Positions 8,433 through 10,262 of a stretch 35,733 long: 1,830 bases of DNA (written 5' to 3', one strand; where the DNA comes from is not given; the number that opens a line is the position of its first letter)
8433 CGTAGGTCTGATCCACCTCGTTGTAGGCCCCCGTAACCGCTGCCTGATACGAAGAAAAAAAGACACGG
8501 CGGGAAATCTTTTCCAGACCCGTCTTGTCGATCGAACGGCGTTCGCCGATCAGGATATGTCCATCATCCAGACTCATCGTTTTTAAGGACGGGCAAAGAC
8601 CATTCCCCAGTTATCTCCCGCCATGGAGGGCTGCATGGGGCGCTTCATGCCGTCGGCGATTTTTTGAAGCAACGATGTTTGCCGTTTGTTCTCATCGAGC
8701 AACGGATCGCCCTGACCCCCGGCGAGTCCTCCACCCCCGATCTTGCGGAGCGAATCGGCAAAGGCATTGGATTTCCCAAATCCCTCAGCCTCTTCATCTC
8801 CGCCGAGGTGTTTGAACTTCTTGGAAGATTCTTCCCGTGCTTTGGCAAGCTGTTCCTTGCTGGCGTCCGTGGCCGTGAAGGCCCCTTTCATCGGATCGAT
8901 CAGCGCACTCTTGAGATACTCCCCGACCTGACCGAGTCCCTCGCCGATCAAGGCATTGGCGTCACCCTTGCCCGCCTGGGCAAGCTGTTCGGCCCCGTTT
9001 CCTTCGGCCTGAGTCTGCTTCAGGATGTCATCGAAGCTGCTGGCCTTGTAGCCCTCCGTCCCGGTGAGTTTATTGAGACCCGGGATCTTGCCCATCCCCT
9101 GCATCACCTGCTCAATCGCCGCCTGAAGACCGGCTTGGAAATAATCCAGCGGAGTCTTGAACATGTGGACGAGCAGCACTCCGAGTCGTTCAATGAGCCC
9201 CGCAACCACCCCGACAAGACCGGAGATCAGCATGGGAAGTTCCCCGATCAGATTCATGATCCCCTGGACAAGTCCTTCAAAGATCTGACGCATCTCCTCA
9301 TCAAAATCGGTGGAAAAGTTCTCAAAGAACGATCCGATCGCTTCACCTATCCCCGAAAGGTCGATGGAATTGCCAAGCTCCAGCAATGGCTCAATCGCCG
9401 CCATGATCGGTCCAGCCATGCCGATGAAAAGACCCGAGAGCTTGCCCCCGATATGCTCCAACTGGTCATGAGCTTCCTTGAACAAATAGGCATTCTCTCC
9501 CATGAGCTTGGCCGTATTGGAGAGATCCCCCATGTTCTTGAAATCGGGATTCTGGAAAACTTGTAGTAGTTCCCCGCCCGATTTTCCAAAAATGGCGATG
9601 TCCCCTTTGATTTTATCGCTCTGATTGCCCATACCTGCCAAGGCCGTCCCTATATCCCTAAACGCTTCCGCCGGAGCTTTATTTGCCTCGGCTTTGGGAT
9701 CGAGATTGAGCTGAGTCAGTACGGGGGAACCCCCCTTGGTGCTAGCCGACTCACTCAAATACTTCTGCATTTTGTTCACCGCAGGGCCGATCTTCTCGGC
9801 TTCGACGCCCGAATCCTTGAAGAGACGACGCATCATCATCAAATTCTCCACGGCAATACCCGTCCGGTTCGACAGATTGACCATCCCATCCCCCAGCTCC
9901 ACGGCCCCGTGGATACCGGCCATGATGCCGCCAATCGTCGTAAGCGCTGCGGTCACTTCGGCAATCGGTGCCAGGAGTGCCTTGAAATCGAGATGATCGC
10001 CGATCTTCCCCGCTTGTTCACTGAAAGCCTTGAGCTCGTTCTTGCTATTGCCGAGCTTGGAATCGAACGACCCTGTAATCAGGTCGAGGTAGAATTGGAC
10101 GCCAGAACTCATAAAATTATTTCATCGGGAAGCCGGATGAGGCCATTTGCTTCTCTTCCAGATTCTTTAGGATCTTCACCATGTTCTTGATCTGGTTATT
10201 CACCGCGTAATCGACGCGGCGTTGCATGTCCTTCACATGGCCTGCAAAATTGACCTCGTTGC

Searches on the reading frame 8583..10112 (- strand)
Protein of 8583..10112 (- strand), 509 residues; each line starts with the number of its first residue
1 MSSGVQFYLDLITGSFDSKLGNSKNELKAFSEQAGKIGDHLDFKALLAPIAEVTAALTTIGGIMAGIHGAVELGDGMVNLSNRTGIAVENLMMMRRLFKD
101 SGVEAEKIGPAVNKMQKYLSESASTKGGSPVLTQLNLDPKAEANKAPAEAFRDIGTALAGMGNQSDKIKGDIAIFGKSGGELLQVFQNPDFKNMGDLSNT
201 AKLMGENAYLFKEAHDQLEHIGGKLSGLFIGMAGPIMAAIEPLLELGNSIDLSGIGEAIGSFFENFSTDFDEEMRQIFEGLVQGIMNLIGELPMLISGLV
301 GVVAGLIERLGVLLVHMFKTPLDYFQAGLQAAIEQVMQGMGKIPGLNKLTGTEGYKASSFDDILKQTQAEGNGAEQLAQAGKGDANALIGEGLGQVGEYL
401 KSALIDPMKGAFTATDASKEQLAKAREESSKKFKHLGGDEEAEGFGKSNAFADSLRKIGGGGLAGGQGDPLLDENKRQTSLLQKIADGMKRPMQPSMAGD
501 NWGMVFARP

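Call 7: search_protein_families(library=phrogs, proteins=[window:8583-10112:-])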
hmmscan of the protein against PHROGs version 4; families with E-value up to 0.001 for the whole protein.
window:8583-10112:- (509 aa): 6 families
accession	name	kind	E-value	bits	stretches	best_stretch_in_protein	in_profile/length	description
phrog_13338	-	unknown function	4.5e-12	46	1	50-205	41-197/903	-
phrog_8462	-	tail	8.1e-10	39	1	5-275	14-258/672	tail length tape measure protein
phrog_9483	-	tail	1.1e-08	35.1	1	75-201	70-196/657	tail length tape measure protein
phrog_8125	-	tail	6.1e-07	29.8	1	53-167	75-193/578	tail length tape measure protein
phrog_9570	-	tail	1.3e-06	28.6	1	24-288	43-312/689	tail length tape measure protein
phrog_2276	-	tail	0.00066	19.5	1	20-324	42-361/673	tail length tape measure protein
